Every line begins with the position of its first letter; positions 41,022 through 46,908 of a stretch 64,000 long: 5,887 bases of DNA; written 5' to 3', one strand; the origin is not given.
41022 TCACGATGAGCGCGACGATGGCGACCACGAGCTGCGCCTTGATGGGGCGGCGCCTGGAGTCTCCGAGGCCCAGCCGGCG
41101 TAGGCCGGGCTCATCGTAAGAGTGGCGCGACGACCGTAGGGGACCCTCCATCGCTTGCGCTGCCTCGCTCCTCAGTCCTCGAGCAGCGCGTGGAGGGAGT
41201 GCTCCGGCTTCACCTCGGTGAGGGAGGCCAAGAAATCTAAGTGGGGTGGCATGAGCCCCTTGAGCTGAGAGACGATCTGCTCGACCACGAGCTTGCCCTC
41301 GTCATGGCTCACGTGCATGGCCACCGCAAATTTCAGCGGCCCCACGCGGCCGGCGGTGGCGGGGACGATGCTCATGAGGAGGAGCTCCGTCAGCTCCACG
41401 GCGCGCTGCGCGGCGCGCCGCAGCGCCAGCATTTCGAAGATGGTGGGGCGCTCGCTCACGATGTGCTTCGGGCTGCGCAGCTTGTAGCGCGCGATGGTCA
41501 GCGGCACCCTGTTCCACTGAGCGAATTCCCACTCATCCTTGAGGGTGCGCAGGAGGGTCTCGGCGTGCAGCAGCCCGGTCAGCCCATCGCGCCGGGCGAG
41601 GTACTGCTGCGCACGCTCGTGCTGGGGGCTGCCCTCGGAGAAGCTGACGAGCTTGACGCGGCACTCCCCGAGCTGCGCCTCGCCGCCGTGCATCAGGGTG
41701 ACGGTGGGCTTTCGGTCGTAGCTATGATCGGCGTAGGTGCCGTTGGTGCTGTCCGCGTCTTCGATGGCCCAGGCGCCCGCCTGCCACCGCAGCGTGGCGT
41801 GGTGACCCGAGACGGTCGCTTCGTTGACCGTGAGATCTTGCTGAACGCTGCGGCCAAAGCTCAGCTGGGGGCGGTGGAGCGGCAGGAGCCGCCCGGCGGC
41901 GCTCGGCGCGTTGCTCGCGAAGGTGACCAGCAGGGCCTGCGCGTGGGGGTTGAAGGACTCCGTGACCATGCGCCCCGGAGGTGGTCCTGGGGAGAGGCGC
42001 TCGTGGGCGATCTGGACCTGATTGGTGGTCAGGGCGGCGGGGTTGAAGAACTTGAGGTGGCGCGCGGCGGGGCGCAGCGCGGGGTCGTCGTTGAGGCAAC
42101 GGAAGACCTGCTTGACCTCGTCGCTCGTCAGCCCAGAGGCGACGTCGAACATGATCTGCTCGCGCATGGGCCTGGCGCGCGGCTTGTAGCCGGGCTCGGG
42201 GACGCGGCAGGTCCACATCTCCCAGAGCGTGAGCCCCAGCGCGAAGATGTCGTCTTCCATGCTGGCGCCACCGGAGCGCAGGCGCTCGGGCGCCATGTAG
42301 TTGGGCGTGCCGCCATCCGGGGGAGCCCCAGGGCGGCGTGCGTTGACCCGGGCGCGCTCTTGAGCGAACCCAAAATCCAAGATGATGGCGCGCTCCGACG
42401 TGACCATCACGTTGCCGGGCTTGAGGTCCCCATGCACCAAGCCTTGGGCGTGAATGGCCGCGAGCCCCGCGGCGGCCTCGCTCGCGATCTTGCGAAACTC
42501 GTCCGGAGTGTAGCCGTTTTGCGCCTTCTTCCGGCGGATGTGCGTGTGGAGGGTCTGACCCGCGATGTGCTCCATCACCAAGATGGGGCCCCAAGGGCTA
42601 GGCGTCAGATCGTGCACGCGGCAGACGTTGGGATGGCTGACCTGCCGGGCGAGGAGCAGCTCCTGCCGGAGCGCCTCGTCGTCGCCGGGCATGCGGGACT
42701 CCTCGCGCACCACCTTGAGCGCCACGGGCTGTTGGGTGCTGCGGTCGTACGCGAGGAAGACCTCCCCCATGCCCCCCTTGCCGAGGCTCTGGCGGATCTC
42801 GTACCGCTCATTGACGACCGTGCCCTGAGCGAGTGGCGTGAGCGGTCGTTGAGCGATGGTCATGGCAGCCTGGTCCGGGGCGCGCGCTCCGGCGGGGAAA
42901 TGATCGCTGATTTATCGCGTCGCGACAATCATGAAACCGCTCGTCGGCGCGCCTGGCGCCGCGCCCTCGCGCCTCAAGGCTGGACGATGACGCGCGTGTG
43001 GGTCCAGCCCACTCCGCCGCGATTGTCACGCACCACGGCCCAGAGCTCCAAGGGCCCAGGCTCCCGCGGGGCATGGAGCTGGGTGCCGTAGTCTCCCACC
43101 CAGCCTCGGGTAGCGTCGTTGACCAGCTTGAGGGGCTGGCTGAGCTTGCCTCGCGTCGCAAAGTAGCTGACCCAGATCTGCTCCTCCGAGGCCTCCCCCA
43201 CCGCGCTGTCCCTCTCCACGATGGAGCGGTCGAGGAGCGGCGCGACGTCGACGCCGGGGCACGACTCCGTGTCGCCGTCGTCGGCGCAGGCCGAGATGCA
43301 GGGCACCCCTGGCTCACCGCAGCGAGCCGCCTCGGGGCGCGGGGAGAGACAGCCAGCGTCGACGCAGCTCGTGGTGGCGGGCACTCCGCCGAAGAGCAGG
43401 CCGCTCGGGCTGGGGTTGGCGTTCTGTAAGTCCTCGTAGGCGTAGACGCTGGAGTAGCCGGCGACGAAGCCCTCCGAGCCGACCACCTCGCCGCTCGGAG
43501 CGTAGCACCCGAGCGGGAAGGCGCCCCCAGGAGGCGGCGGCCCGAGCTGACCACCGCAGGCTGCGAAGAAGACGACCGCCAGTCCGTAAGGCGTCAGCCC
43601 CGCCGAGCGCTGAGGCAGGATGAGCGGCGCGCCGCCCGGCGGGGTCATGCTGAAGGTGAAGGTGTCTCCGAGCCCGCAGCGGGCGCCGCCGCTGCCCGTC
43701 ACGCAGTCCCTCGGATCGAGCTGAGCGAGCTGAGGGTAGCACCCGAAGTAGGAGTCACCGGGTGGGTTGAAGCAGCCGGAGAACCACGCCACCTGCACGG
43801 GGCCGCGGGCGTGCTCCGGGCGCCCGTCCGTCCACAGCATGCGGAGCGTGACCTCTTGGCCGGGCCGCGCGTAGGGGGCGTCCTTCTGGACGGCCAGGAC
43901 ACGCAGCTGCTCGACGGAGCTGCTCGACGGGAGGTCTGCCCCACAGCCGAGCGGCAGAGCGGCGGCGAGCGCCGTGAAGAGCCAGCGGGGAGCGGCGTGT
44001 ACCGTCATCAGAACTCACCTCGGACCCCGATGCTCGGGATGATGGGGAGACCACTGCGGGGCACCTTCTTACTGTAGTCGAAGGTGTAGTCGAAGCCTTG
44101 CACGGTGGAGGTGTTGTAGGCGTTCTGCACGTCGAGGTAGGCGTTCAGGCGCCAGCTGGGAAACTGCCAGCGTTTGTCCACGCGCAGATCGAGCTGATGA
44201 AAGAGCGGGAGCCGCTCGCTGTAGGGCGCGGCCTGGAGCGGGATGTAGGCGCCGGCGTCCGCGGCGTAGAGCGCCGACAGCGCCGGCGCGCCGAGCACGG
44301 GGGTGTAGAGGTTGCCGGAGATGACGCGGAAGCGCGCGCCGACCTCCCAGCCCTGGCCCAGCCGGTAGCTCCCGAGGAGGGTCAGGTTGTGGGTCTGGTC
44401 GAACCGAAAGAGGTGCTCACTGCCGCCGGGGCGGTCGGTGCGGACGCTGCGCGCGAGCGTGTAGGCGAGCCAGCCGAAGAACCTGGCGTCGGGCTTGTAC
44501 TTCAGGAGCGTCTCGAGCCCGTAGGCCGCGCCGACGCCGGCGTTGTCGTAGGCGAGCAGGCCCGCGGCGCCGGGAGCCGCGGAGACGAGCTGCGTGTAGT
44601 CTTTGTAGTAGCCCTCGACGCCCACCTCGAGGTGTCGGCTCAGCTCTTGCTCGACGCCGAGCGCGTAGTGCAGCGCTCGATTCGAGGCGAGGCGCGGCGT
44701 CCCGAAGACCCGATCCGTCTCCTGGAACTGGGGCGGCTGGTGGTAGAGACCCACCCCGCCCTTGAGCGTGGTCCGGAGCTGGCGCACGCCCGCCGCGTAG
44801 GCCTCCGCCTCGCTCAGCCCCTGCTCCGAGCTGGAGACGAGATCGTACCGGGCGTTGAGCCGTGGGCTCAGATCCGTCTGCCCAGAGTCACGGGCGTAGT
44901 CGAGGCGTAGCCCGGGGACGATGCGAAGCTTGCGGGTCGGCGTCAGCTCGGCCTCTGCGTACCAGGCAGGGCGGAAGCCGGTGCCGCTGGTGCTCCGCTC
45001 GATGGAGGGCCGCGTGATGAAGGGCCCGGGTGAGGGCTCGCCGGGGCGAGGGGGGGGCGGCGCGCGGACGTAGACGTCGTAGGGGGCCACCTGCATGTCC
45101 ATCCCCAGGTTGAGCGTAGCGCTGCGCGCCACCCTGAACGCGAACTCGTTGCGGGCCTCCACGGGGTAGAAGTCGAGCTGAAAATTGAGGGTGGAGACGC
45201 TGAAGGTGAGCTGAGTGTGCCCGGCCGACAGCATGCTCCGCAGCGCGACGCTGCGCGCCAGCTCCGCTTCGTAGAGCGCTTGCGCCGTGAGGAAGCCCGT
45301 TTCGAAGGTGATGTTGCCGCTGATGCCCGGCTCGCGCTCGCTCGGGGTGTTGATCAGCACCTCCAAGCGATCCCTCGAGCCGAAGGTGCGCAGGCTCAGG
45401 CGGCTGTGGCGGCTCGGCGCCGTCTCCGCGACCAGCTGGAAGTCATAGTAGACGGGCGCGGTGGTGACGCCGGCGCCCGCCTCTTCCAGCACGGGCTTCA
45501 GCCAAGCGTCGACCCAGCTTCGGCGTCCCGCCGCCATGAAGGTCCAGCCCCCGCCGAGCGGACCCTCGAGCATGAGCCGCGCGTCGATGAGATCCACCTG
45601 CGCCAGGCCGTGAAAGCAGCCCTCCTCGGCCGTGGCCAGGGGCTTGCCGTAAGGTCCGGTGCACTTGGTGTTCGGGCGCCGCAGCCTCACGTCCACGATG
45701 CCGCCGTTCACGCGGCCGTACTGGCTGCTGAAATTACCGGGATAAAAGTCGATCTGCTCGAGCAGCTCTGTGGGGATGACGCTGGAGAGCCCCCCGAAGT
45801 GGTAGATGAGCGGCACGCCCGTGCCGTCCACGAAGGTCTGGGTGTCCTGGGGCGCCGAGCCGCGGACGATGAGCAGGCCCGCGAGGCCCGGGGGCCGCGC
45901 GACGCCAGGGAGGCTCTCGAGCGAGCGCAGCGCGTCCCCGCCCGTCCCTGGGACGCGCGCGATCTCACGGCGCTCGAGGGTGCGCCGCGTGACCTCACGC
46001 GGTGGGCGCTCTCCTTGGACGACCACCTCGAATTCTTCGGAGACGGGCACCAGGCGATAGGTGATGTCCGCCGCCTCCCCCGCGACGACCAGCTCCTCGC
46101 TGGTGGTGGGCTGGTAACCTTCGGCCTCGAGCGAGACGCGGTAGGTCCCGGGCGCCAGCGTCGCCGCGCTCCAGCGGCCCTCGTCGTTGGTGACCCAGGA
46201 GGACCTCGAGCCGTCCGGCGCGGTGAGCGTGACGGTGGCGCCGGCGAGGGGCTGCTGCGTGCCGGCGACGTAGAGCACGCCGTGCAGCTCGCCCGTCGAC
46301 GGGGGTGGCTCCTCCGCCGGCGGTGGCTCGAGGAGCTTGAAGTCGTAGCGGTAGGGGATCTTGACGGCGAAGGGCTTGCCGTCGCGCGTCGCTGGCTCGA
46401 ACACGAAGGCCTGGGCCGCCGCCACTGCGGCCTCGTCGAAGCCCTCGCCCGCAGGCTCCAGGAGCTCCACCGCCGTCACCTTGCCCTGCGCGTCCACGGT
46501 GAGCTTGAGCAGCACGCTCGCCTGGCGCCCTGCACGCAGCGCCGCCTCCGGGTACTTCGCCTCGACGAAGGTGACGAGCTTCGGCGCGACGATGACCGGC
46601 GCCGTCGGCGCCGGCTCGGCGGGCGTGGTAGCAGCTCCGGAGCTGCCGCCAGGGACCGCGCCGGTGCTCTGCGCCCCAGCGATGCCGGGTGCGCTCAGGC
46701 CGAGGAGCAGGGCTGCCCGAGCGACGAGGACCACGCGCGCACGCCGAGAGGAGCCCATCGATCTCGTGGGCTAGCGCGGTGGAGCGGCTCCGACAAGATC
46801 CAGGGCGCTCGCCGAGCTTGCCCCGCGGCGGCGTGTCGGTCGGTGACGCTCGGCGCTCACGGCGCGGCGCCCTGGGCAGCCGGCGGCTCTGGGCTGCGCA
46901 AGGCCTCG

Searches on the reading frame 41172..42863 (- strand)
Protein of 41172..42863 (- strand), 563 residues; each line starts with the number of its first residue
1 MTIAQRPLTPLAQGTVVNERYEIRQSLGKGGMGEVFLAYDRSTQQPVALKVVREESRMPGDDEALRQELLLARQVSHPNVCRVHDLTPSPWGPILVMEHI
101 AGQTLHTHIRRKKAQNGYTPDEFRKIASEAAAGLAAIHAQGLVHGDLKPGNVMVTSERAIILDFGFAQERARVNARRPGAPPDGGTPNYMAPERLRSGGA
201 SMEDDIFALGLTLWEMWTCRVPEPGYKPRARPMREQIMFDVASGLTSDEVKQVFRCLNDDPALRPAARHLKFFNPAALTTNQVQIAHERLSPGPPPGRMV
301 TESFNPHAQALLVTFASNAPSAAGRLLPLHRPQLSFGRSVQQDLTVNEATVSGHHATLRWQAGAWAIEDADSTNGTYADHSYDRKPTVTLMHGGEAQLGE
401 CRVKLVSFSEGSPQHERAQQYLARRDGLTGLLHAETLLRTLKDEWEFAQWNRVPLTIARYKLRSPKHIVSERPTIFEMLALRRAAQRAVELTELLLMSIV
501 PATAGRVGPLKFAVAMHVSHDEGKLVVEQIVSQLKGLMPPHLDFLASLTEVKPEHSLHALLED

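Call 34: search_protein_families(library=pfam, proteins=[window:41172-42863:-], max_evalue=0.0001)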
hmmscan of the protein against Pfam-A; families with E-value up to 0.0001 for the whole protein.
window:41172-42863:- (563 aa): 7 families
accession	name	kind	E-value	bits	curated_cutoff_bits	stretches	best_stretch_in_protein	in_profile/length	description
PF00069.31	Pkinase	-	1.5e-43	149.5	31.7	1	21-270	1-257/263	Protein kinase domain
PF07714.23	PK_Tyr_Ser-Thr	-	4.2e-29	102.1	23.1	1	22-270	2-254/258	Protein tyrosine and serine/threonine kinase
PF00498.31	FHA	-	1.8e-11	44.7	20.7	1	335-395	2-63/67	FHA domain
PF16697.10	Yop-YscD_cpl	-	1.1e-09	38.8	33.2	1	323-406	8-91/94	Inner membrane component of T3SS, cytoplasmic domain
PF01636.29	APH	-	4.5e-08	33.6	23.2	1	121-167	148-197/239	Phosphotransferase enzyme family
PF03109.22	ABC1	-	5.1e-06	26.2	22.9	1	94-169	144-216/244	ABC1 atypical kinase-like domain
PF01163.29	RIO1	-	1.8e-05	24.9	22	1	94-170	82-154/187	RIO domain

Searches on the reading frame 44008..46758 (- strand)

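Call 34: search_protein_families(library=pfam, proteins=[window:44008-46758:-], max_evalue=0.0001)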
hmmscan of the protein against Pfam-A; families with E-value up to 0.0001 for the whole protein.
window:44008-46758:- (916 aa): 6 families
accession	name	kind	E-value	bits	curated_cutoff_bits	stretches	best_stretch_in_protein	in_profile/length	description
PF00593.30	TonB_dep_Rec_b-barrel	-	1.2e-17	65.3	27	1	522-879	104-435/436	TonB dependent receptor-like, beta-barrel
PF03544.19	TonB_C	-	1.5e-15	57.8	24.6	1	67-141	3-78/79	Gram-negative bacterial TonB protein C-terminal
PF13620.12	CarboxypepD_reg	-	5.6e-14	52.7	32.3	1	160-235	4-80/82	Carboxypeptidase regulatory-like domain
PF07715.20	Plug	-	2.8e-07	31.5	23.9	1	262-352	13-104/107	TonB-dependent Receptor Plug Domain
PF13715.12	CarbopepD_reg_2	-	1.7e-05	25.2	32.2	1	159-247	2-87/88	CarboxypepD_reg-like domain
PF17802.7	SpaA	-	4.5e-05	24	23.1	1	167-216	12-66/91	Prealbumin-like fold domain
